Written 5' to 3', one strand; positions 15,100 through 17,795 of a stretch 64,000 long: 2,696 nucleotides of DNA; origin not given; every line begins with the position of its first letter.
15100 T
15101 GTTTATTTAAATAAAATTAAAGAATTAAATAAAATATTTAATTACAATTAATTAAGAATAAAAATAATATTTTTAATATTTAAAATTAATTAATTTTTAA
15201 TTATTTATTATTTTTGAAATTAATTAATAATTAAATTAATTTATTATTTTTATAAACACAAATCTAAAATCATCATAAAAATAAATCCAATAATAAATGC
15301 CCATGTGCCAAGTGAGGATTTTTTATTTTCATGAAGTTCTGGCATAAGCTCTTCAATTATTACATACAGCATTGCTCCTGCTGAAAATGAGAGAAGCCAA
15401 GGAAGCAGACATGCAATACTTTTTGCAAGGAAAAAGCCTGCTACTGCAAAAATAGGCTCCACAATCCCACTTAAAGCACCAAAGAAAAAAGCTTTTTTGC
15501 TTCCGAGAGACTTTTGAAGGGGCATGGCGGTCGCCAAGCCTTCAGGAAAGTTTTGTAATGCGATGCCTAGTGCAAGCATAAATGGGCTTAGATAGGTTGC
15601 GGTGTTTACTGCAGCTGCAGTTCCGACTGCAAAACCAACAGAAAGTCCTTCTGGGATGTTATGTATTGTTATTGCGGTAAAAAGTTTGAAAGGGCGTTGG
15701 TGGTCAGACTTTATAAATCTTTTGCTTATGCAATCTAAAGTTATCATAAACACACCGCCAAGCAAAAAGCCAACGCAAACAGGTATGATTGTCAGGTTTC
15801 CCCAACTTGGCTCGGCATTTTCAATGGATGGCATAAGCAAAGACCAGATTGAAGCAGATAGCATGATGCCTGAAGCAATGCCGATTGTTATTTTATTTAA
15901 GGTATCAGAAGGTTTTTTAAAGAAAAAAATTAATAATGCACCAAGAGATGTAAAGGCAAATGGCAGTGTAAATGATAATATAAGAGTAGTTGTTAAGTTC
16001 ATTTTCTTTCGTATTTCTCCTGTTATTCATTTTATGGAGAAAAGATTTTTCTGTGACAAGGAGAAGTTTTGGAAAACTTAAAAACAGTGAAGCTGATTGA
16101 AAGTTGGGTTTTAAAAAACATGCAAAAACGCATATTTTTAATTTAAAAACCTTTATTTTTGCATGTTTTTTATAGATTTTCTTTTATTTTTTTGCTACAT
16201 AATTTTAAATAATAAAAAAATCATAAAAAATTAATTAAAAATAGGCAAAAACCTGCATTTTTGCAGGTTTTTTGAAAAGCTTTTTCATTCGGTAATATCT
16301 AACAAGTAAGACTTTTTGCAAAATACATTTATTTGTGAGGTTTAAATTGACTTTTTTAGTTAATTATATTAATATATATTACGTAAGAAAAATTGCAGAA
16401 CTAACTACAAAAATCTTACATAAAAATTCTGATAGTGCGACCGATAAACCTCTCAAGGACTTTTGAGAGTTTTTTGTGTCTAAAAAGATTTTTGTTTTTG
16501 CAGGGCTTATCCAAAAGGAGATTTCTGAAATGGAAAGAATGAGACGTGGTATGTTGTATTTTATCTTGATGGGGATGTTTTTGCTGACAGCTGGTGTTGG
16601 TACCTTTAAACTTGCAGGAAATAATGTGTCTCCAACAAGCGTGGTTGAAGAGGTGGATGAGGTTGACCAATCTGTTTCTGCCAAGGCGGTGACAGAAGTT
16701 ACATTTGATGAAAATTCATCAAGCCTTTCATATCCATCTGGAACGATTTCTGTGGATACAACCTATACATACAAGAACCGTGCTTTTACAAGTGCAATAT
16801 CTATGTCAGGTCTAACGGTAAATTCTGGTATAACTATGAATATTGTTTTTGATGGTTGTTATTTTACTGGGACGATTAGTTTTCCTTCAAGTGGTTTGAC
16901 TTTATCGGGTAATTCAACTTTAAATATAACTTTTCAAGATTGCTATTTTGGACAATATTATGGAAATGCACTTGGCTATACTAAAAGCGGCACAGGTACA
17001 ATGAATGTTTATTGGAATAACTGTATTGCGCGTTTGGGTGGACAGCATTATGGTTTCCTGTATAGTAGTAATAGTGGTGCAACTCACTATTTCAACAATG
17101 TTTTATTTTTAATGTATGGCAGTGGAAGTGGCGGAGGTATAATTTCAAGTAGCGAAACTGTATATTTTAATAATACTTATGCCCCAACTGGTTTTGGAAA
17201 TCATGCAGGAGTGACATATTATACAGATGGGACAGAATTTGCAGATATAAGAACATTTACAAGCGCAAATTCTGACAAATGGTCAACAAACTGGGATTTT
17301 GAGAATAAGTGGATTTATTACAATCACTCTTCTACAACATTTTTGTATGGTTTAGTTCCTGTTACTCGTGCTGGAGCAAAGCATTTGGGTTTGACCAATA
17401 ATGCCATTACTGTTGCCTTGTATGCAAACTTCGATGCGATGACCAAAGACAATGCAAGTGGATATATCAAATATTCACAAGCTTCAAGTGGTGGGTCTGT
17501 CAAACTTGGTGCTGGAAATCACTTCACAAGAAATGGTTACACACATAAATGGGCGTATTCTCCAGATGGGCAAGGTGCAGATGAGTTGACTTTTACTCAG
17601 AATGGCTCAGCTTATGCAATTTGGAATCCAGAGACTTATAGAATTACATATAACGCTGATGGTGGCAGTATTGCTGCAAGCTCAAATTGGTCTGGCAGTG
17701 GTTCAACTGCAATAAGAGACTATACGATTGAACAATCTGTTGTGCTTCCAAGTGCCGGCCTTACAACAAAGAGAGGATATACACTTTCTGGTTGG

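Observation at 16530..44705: Single 28.2-kb ORF encoding a giant modular surface protein of about 9,391 aa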

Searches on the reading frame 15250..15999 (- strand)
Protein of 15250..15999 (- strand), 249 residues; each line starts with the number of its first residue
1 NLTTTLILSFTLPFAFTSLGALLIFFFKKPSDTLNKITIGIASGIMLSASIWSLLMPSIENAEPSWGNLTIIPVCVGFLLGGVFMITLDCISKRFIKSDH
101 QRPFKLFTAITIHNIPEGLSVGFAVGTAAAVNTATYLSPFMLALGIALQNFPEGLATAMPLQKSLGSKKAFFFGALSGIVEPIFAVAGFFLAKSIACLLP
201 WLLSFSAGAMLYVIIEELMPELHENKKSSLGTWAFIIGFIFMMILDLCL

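Call 14: search_protein_families(library=ncbifam, proteins=[window:15250-15999:-])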
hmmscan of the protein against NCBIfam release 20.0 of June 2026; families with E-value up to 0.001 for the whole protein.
window:15250-15999:- (249 aa): 1 family
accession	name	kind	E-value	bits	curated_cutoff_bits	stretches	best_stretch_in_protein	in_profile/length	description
NF003243.0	PRK04201.1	equivalog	4.8e-29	101.4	252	2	108-244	128-260/266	zinc transporter ZupT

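Call 21: find_related_loci(query=window:15250-15999:-, collection=genome_contigs, flank=10000)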
Query window:15250-15999:- (249 aa) in genome_contigs; peptide patterns used: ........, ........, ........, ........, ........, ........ (x = any residue, [..] = any of these).
599 stretches matched a pattern (row limit reached: there are more); 491 encode a relative of the query (tblastn E <= 1e-3); the best 80 are kept; 80 distinct loci.
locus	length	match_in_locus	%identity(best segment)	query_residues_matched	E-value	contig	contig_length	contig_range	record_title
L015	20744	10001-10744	84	1-249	5e-136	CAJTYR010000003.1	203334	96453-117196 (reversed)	MAG TPA_asm: uncultured Christensenella sp. isolate MGBC114398 genome assembly, contig: MGBC114398.3, whole genome shotg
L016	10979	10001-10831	62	1-249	7e-104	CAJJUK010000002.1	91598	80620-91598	MAG TPA_asm: uncultured Catabacter sp. isolate ERR321597-bin.24 genome assembly, contig: NODE_138_length_91598_cov_9.433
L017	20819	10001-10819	62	1-249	9e-104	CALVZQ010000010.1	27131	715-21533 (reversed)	MAG: uncultured Clostridia bacterium isolate BRZ_FC__bin54 genome assembly, contig: BRZ_FC__NODE_1635_length_27131_cov_1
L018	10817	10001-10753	70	1-249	4e-102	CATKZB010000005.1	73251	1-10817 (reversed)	MAG TPA_asm: uncultured Christensenella sp. isolate MGG06840_1680015412 genome assembly, contig: ERR3199580_572, whole g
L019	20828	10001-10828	61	1-248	3e-102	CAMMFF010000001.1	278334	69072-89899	MAG: uncultured Clostridia bacterium isolate ERR4968681_bin.18_MetaWRAP_v1.1_MAG genome assembly, contig: NODE_19_length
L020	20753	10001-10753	63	3-249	1e-101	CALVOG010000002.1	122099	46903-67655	MAG: uncultured Clostridia bacterium isolate BRZ_CQ__bin29 genome assembly, contig: BRZ_CQ__NODE_189_length_122099_cov_1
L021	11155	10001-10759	63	1-249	2e-101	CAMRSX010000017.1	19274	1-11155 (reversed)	MAG TPA_asm: uncultured Clostridia bacterium isolate SRR13573579_bin.28_metawrap_v1.3_MAG genome assembly, contig: NODE.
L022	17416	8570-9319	64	1-249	5e-101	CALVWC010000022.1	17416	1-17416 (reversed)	MAG: uncultured Clostridia bacterium isolate BRZ_NS__bin95 genome assembly, contig: BRZ_NS__NODE_3158_length_17416_cov_6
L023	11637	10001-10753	62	3-249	4e-98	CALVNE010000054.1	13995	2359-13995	MAG: uncultured Clostridia bacterium isolate BRZ_EH__bin128 genome assembly, contig: BRZ_EH__NODE_7926_length_13995_cov_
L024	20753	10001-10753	62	3-249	1e-96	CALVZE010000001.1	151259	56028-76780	MAG: uncultured Clostridia bacterium isolate BRZ_PH__bin59 genome assembly, contig: BRZ_PH__NODE_107_length_151259_cov_8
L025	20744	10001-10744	61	6-249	2e-95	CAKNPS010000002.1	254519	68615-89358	MAG TPA_asm: uncultured Clostridia bacterium isolate ERR3414581_bin.102_metaWRAP_v1.1_MAG genome assembly, contig: NODE_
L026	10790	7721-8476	62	1-249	1e-95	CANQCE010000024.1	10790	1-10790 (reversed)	MAG: uncultured Clostridia bacterium isolate Lapin-004__bin45 genome assembly, contig: Lapin-004__NODE_8290_length_10790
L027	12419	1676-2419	60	6-249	2e-95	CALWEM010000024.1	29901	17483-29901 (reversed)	MAG: uncultured Clostridia bacterium isolate E06__bin220 genome assembly, contig: E06__k127_624511, whole genome shotgun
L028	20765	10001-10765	62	6-249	2e-95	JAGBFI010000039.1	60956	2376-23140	MAG: Clostridia bacterium isolate RGIG9067 Water_deer_Rectum.Co__c1395592, whole genome shotgun sequence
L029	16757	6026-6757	66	1-243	4e-95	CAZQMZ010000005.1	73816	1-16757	MAG TPA_asm: uncultured Lachnospiraceae bacterium isolate SRP141132_co6_281 genome assembly, contig: NODE_142_length_738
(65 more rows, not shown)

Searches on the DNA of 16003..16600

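Call 39: search_rna_families(source=window, start=16003, end=16600, threshold=evalue, max_evalue=5)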
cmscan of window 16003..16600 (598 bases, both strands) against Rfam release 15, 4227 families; matches with E-value up to 5: 15.
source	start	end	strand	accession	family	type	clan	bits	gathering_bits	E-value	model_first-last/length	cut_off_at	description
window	16240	16299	-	RF02064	STnc370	Gene; sRNA;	-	29.1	54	0.08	1-71/71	no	Enterobacterial sRNA STnc370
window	16225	16281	+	RF02075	STnc230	Gene; sRNA;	-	25.3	50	0.2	26-83/83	no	Enterobacterial sRNA STnc230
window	16247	16332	-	RF01401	rseX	Gene; sRNA;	-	20.8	50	4.9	1-94/94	no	rseX Hfq binding RNA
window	16108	16174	-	RF03494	mir-4680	Gene; miRNA;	-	20.7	78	0.41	1-69/69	no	mir-4680 microRNA precursor family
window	16219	16277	+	RF01859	Phe_leader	Cis-reg; leader;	-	18.9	55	1.6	1-125/125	no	Phenylalanine leader peptide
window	16228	16296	-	RF02621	BSnc120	Gene; sRNA;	-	18.6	114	0.23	1-88/88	no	Brucella sRNA 120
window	16225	16276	-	RF02589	Spy779816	Gene; sRNA;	-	18.4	67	2.7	1-88/88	no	S. pyogenes small RNA 779816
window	16113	16171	-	RF01666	rox2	Cis-reg;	-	18.3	55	2.7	1-71/71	no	Drosophila rox2 ncRNA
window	16363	16437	+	RF00217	SNORD20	Gene; snRNA; snoRNA; CD-box;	-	17.9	43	3.4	1-80/80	no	Small nucleolar RNA SNORD20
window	16231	16273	+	RF01394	isrK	Gene; sRNA;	-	17.3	50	0.25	1-77/77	no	isrK Hfq binding RNA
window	16225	16274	+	RF00512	Leu_leader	Cis-reg; leader;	-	17.1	50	0.7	1-148/148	no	Leucine operon leader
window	16219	16273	+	RF02057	STnc40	Gene; sRNA;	-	16.9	45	4.1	1-70/70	no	Salmonella enterica sRNA STnc40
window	16113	16169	-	RF04118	MIR9481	Gene; miRNA;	-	14.8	130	4.4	1-135/135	no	MIR9481 microRNA precursor family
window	16383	16474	+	RF04178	BTnc005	Gene; sRNA;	-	14.6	174.8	0.86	1-205/205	no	Bacteroides sRNA BTnc005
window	16205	16273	+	RF04178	BTnc005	Gene; sRNA;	-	12.3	174.8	3.5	1-205/205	no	Bacteroides sRNA BTnc005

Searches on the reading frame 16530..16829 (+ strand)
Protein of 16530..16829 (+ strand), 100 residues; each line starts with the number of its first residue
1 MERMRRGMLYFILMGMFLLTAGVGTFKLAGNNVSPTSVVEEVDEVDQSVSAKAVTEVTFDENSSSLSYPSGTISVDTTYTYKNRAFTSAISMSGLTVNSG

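Call 99: search_protein_families(library=ncbifam, proteins=[window:16530-16829:+], max_evalue=1)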
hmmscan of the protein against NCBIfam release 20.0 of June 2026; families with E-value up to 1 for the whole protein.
window:16530-16829:+ (100 aa): 0 families

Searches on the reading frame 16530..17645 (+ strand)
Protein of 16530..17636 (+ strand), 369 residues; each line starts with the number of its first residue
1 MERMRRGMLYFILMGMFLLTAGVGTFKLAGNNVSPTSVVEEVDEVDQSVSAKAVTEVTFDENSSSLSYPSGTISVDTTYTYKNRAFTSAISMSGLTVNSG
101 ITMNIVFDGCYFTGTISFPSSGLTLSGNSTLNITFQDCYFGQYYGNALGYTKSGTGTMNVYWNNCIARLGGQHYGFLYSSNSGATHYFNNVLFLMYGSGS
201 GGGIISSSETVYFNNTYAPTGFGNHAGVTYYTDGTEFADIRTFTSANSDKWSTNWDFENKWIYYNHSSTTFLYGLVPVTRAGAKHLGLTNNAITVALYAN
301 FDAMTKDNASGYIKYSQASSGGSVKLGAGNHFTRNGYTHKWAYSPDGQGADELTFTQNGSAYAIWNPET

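Call 15: find_homologous_proteins(query=window:16530-17636:+)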
Query window:16530-17636:+ (369 aa): 1 proteins with E <= 0.001 among 3667 candidates.
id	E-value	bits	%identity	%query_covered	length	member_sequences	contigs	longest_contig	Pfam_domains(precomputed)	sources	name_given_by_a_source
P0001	7.4e-85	304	49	95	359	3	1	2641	-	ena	-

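Call 16: search_solved_structures(query=window:16530-17636:+, max_evalue=1)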
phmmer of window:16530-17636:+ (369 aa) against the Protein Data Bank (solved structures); distinct sequences matched with E-value up to 1: 1.
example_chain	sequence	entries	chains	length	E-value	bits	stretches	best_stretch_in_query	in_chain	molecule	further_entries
6ics_O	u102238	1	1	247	0.27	13.8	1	60-134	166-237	Outer surface protein A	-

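Call 47: find_encoding_contigs(protein=P0001, flank=5000, max_places=4)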
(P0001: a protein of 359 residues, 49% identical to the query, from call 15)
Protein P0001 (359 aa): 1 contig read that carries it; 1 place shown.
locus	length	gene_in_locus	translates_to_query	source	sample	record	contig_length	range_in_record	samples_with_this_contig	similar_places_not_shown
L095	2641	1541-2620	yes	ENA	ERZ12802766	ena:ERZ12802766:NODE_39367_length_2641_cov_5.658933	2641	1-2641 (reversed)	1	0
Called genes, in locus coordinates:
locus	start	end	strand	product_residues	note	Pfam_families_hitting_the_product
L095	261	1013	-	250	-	PF02535:Zip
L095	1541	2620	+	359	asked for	-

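Call 52: find_homologous_proteins(query=A2, max_evalue=0.001)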
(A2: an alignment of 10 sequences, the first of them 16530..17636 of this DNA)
Query A2 (10 sequences) (369 aa, profile of the alignment): 1 proteins with E <= 0.001 among 8000 candidates.
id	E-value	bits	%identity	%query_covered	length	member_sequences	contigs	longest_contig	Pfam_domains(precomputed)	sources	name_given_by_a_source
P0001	2.6e-100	354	49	95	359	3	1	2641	-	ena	-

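Call 62: predict_structure(alignment_id=A3)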
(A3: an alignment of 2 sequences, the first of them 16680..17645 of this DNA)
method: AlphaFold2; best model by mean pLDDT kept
length: 322 residues; sequences in the alignment: 2
mean_pLDDT: 57.3   pTM: 0.63
mean pLDDT of the five models: 57.3, 56.0, 54.7, 54.2, 52.9
residues with pLDDT >= 90: 44; 70-90: 82; 50-70: 42; < 50: 154
segments of 3 or more residues with pLDDT < 50: 120-124, 146-152, 182-322
pLDDT, mean of each block of 10 residues (from residue 1): 79 83 94 81 89 90 75 87 85 69 88 73 57 78 54 60 69 62 35 31 34 37 41 43 32 31 31 31 34 32 30 27 28
secondary structure, 60 per line:
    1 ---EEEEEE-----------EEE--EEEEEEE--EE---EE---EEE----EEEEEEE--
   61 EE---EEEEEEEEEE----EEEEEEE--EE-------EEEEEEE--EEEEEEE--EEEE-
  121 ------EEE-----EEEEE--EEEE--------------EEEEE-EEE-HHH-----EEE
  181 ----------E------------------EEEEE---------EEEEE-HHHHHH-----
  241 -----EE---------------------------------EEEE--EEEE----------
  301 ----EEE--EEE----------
elements in order: E4-9 E21-23 E26-32 E45-47 E52-58 E66-75 E80-86 E98-104 E107-113 E116-119 E127-129 E135-139 E142-145 E160-164 E166-168 E178-180 E210-214 E224-228 H230-235 E281-284 E287-290 E305-307 E310-312

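Call 65: fold_search(model_id=the predicted structure, library=pdb)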
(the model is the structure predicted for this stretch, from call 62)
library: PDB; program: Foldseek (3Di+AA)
matches with E <= 10: 181; with E <= 0.001: 0
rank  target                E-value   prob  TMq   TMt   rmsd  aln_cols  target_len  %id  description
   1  2w7z_A                4.1e-02  0.23  0.15  0.20  12.8       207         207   12  Structure of the pentapeptide repeat protein EfsQnr, a DNA gyrase inhibitor. Free amines modified by cyclic pentylatio (released 2009-05-05)
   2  5c1c                  4.3e-02  0.41  0.19  0.20  12.5       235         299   12  Crystal Structure of the Pectin Methylesterase from Aspergillus niger in Deglycosylated Form (released 2015-07-01)
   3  4yz0_A                4.8e-02  0.66  0.22  0.31  10.8       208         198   11  C. bescii Family 3 pectate lyase double mutant K108A/E39Q in complex with trigalacturonic acid (released 2015-12-23)
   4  4z03_A                8.0e-02  0.47  0.21  0.30  10.9       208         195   12  C. bescii Family 3 pectate lyase double mutant K108A in complex with trigalacturonic acid (released 2015-12-23)
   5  4yza_A                8.9e-02  0.47  0.21  0.30  10.9       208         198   11  C. bescii Family 3 pectate lyase double mutant K108A/Q111A in complex with trigalacturonic acid (released 2015-12-23)
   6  4yzx_A                9.4e-02  0.23  0.18  0.25  12.1       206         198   12  C. bescii Family 3 pectate lyase double mutant K108A/D107N in complex with trigalacturonic acid (released 2015-12-23)
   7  4z06_B                1.2e-01  0.38  0.21  0.30  10.8       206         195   12  C. bescii Family 3 pectate lyase double mutant K108A/R133A in complex with ALPHA-D-GALACTOPYRANURONIC ACID (released 2015-12-23)
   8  5c1e                  1.2e-01  0.21  0.17  0.18  13.9       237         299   13  Crystal Structure of the Pectin Methylesterase from Aspergillus niger in Penultimately Deglycosylated Form (N-acetylgluc (released 2015-07-01)
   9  4yzq_A                1.3e-01  0.33  0.20  0.28  10.9       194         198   12  C. bescii Family 3 pectate lyase double mutant K108A/Q111N in complex with trigalacturonic acid (released 2015-12-23)
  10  8jli_A                1.3e-01  0.14  0.13  0.09  12.6       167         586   10  Cryo-EM structure of SV2A dimer in complex levetiracetam (released 2024-05-01)
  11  9f1r_A                1.3e-01  0.09  0.09  0.06  14.2       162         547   10  Cryo-EM structure of SV2B-Hc-A1 complex (released 2025-03-12)
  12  9f3c_A                1.3e-01  0.08  0.08  0.06  15.3       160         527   11  Low-resolution (5.4 angstrom) cryo-EM structure of SV2B-BoNT/A1 at pH 5.5 (released 2025-03-12)
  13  7xks                  1.3e-01  0.04  0.11  0.11  18.0       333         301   11  Crystal structure of an alkaline pectate lyase from Bacillus clausii (released 2023-03-29)
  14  9f2y_A                1.6e-01  0.08  0.08  0.21  13.8       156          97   11  Focused refinement of SV2B-LD-BoNT/A1 at pH 5.5 (released 2025-03-12)
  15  3th0_A                1.6e-01  0.06  0.11  0.08  17.7       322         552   11  P22 Tailspike complexed with S.Paratyphi O antigen octasaccharide (released 2012-08-29)
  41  2vfn                  4.6e-01  0.04  0.11  0.08  17.6       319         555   10  Low Temperature Structure of P22 Tailspike Protein Fragment (109-666), Mutant V125A (released 2008-12-16)
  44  2vfm                  5.3e-01  0.03  0.11  0.08  17.9       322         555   10  Low Temperature Structure of P22 Tailspike Protein Fragment (109-666) (released 2008-12-16)
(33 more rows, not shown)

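Call 72: find_related_loci(query=A5, collection=metagenome_contigs, flank=10000)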
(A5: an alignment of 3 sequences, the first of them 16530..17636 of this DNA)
Query A5 (369 aa) in metagenome_contigs; peptide patterns used: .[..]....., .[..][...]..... (x = any residue, [..] = any of these).
363 stretches matched a pattern, but none encodes a relative of the query by tblastn (E <= 1e-3).

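Call 99: search_protein_families(library=ncbifam, proteins=[window:16530-17636:+], max_evalue=1)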
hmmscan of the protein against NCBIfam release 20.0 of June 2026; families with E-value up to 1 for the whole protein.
window:16530-17636:+ (369 aa): 0 families
